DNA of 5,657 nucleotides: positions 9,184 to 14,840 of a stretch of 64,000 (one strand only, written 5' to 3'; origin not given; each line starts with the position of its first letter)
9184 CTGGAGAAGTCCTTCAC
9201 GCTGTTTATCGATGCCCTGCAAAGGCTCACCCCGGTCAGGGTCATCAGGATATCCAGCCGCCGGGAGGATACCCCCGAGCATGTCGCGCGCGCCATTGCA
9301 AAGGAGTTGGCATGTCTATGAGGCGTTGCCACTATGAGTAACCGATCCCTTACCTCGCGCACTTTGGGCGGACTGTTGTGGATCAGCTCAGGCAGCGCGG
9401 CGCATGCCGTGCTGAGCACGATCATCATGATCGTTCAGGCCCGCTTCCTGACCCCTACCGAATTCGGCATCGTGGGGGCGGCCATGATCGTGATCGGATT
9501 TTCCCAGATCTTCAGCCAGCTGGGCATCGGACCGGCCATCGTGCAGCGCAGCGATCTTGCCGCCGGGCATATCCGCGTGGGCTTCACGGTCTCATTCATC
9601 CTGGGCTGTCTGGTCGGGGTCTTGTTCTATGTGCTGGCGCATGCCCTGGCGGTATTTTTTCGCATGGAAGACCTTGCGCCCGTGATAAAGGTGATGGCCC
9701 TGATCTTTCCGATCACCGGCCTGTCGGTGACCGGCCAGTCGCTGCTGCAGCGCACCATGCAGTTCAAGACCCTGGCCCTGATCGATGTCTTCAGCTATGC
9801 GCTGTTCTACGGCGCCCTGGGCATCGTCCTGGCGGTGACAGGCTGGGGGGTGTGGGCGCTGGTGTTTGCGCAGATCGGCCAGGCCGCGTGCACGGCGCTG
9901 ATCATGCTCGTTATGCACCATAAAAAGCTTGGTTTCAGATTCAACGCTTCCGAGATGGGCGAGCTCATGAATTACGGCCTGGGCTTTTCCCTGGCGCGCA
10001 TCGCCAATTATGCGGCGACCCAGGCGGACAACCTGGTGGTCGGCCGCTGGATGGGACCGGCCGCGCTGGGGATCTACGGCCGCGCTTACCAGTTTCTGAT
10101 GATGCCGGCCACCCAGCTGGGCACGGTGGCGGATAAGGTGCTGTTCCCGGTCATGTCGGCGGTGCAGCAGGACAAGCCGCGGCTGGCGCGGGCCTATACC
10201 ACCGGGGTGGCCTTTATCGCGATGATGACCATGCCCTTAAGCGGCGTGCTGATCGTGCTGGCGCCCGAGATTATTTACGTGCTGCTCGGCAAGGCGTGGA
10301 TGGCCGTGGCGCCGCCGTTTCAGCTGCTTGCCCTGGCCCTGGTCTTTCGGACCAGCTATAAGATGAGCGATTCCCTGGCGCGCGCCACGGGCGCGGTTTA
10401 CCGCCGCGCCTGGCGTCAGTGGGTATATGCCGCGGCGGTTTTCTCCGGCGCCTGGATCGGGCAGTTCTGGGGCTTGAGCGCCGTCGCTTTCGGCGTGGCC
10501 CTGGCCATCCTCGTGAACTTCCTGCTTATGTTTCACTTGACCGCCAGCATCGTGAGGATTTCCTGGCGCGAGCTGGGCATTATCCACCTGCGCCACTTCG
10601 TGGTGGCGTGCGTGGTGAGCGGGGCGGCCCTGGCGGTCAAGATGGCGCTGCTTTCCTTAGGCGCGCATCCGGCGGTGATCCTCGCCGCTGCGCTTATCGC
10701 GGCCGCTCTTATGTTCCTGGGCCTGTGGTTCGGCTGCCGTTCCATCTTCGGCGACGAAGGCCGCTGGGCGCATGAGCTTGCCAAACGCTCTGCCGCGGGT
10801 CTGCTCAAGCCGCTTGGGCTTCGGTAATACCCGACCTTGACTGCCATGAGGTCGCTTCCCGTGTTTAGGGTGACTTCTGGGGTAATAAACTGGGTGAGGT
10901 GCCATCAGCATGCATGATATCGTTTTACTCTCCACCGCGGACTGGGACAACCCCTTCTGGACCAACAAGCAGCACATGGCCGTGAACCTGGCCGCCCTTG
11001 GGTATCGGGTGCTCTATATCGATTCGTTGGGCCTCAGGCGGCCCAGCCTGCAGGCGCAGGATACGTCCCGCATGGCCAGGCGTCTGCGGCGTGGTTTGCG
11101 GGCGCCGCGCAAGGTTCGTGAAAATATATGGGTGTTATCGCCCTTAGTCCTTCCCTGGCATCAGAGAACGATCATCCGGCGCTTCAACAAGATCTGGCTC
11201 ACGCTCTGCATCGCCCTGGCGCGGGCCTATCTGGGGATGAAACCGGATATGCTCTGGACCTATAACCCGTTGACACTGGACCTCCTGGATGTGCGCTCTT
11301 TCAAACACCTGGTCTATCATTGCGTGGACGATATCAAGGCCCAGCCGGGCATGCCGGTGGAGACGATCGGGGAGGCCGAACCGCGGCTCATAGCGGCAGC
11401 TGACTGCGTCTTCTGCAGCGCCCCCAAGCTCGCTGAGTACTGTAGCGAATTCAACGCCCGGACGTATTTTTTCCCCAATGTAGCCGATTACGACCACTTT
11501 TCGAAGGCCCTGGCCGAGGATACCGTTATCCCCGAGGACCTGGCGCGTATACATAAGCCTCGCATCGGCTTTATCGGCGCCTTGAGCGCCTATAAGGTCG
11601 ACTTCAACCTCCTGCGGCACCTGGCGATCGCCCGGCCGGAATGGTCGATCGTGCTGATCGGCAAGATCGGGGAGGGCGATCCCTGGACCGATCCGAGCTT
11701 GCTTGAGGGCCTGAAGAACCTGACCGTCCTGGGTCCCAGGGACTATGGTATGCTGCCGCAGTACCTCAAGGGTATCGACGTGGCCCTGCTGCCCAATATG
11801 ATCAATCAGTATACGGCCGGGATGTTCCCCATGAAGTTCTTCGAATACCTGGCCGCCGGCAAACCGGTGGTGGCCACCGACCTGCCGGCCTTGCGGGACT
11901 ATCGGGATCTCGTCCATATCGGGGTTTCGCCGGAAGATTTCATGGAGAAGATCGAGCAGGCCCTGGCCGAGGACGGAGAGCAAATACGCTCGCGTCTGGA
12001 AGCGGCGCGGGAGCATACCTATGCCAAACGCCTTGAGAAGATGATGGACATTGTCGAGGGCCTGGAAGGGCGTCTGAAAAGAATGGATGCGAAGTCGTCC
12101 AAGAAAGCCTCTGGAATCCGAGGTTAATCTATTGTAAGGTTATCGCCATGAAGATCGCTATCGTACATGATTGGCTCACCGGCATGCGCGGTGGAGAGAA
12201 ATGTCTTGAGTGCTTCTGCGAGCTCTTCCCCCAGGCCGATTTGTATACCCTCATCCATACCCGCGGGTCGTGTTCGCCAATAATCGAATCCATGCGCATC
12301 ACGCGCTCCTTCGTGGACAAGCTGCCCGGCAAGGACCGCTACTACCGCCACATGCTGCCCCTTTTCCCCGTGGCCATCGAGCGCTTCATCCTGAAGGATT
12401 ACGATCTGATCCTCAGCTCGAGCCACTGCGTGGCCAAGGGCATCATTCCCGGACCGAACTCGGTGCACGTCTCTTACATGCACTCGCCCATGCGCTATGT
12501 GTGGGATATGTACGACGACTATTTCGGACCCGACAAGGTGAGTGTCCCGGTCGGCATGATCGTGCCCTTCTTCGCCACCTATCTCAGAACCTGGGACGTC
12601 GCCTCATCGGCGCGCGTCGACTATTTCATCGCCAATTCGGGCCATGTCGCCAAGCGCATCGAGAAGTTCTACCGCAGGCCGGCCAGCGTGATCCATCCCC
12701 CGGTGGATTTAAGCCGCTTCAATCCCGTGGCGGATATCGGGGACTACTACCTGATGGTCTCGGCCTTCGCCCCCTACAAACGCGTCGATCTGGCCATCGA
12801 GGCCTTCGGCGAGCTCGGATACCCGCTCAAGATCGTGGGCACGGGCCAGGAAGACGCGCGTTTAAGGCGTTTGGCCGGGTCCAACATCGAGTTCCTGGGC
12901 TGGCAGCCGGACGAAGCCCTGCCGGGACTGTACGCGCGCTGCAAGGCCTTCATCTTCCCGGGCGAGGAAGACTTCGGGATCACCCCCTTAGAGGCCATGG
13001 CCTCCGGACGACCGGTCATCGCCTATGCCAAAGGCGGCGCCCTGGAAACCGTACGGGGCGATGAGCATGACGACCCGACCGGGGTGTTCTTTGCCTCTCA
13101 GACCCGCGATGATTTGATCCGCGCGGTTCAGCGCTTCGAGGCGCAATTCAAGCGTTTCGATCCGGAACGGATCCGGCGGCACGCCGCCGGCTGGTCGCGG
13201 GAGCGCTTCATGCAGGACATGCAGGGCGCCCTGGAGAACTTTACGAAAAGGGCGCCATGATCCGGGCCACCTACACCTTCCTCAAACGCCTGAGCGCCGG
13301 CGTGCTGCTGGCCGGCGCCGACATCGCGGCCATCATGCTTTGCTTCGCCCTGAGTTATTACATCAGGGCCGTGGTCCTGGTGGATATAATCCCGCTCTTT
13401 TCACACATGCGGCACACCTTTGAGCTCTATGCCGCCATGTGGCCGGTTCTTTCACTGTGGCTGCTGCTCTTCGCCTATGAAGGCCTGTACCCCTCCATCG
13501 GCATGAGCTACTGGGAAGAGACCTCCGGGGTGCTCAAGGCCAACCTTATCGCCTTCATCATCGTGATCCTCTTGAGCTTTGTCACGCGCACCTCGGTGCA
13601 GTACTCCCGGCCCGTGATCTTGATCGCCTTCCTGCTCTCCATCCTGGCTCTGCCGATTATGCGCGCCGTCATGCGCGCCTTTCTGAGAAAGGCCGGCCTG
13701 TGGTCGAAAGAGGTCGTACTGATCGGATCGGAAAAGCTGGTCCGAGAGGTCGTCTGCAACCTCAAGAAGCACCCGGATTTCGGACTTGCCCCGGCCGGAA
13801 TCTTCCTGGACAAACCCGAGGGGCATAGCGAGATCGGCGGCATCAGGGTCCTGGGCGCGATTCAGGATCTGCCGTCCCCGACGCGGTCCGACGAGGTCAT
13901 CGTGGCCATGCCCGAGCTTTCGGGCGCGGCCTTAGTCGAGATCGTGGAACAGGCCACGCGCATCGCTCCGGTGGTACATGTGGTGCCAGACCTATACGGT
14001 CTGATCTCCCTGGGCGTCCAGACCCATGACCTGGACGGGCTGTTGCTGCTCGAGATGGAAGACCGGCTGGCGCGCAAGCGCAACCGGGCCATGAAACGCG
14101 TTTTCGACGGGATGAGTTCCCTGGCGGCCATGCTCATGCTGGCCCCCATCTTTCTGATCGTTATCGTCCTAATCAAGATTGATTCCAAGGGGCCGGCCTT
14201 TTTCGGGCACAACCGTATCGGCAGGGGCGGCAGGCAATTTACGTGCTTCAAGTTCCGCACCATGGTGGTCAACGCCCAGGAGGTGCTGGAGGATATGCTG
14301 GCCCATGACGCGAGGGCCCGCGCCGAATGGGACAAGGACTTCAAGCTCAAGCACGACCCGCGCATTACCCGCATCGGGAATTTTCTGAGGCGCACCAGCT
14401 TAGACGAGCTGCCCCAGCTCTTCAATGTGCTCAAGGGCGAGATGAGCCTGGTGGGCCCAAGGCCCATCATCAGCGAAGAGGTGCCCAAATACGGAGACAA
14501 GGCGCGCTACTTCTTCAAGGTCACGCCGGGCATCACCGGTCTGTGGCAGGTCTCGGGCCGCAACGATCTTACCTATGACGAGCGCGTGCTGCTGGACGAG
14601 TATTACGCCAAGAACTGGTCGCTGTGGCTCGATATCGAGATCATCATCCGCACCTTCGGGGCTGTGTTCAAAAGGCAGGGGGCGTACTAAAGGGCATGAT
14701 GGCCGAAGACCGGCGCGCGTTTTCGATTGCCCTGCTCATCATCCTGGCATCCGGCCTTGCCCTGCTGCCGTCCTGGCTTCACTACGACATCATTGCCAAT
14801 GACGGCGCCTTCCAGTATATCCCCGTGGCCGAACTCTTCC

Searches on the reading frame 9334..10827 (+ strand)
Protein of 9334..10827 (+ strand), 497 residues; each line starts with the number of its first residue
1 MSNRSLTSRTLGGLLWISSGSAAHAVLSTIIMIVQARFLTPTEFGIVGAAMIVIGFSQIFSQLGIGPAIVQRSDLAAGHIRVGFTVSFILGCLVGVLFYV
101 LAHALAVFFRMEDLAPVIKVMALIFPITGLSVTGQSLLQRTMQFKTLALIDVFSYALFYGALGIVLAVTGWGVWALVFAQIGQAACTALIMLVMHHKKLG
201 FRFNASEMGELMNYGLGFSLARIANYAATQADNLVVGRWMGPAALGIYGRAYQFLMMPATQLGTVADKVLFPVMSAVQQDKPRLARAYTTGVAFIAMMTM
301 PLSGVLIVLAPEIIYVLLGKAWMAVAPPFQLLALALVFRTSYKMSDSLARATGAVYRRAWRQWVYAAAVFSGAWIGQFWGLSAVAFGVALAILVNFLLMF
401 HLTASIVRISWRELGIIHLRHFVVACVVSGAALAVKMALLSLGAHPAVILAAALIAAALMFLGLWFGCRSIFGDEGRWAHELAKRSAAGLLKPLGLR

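Call 69: search_protein_families(library=pfam, proteins=[window:9334-10827:+], max_evalue=0.00001)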
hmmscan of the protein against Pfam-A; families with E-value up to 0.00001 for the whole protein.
window:9334-10827:+ (497 aa): 2 families
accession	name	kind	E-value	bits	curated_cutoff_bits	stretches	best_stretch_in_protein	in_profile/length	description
PF13440.11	Polysacc_synt_3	-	4.3e-78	263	23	1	36-326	3-292/293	Polysaccharide biosynthesis protein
PF01943.22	Polysacc_synt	-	2e-40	139.4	28.2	1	13-277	4-273/274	Polysaccharide biosynthesis protein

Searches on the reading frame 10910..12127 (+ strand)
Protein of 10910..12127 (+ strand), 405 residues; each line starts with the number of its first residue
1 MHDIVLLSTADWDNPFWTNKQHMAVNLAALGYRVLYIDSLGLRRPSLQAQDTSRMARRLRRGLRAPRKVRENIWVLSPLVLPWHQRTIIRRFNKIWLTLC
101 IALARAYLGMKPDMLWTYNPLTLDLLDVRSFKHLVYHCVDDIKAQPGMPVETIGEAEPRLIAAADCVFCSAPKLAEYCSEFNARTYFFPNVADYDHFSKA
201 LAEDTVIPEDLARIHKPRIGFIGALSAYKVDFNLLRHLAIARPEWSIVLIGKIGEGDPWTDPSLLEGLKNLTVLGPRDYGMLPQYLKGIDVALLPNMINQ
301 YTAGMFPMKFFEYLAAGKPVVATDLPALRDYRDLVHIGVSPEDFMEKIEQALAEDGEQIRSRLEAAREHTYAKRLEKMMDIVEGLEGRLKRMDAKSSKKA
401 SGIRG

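Call 69: search_protein_families(library=pfam, proteins=[window:10910-12127:+], max_evalue=0.00001)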
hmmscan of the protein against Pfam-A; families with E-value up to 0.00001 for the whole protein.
window:10910-12127:+ (405 aa): 3 families
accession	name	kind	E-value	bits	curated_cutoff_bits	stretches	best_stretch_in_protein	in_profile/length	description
PF13692.12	Glyco_trans_1_4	-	2.2e-13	51.1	27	1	217-353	2-141/142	Glycosyl transferases group 1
PF00534.26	Glycos_transf_1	-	4.6e-11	43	26.4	1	216-358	15-160/172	Glycosyl transferases group 1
PF13524.12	Glyco_trans_1_2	-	1.5e-10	41.6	25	1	234-380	5-144/144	Glycosyl transferase-like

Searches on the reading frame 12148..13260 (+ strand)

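Call 69: search_protein_families(library=pfam, proteins=[window:12148-13260:+], max_evalue=0.00001)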
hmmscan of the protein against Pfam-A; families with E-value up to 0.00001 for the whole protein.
window:12148-13260:+ (370 aa): 3 families
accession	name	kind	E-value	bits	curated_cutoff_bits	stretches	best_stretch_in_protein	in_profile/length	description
PF00534.26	Glycos_transf_1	-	1.7e-24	86.7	26.4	1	200-332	17-157/172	Glycosyl transferases group 1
PF13692.12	Glyco_trans_1_4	-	3.2e-20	73.3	27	1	201-329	4-138/142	Glycosyl transferases group 1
PF13439.12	Glyco_transf_4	-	1.1e-07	32.5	28.5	1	50-190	38-170/170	Glycosyltransferase Family 4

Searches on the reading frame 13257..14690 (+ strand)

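Call 69: search_protein_families(library=pfam, proteins=[window:13257-14690:+], max_evalue=0.00001)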
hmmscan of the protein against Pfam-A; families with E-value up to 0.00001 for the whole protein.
window:13257-14690:+ (477 aa): 2 families
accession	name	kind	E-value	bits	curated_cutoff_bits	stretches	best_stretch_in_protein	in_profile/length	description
PF02397.22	Bac_transf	-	9e-68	227.8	27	1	280-472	1-179/179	Bacterial sugar transferase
PF13727.12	CoA_binding_3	-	1.9e-11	44.7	25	1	84-233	13-164/175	CoA-binding domain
